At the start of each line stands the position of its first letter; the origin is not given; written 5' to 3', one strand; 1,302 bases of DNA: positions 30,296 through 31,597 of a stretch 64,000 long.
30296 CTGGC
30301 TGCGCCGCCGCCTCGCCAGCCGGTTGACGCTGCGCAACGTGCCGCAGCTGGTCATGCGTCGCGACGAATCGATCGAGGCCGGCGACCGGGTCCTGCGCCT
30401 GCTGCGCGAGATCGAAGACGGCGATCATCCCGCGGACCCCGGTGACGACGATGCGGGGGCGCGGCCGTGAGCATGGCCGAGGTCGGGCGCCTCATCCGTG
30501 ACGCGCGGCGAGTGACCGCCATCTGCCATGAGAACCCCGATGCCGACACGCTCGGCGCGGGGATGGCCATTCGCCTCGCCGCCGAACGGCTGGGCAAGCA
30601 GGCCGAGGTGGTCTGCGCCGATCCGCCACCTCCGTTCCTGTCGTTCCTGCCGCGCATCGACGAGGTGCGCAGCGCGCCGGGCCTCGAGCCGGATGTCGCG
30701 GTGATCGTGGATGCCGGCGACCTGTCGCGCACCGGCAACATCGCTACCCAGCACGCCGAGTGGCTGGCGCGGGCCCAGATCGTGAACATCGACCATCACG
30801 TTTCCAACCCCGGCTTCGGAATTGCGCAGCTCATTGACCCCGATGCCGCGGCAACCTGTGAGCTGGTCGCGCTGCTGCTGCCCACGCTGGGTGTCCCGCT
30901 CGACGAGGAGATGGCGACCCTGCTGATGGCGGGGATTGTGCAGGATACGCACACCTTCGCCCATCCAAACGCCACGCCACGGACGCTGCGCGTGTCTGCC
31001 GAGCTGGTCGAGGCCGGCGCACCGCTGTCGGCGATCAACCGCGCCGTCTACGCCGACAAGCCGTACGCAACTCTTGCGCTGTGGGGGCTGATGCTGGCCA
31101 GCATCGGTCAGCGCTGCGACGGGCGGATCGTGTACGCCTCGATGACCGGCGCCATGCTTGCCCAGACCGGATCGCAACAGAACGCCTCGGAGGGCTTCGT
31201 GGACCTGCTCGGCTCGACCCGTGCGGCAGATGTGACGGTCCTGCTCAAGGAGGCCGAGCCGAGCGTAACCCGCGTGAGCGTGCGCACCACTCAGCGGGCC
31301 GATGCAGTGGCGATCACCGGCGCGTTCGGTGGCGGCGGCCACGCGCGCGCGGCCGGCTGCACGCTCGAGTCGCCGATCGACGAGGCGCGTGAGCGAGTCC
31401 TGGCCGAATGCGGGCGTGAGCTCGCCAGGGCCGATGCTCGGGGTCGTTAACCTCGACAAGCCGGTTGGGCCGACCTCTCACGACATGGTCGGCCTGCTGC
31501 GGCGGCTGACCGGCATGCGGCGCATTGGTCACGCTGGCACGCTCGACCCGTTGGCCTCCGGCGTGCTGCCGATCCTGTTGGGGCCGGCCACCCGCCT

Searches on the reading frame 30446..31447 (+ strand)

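Call 50: search_protein_families(library=pfam, proteins=[window:30446-31447:+], max_evalue=0.0001)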
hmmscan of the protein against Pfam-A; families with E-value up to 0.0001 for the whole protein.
window:30446-31447:+ (334 aa): 2 families
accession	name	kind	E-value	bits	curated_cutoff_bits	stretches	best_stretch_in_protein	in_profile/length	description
PF01368.27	DHH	-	5.2e-14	53.1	28.1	1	23-164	2-125/125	DHH family, N-terminal domain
PF02272.25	DHHA1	-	3.1e-08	34.4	25.9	1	232-320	8-94/102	DHHA1 domain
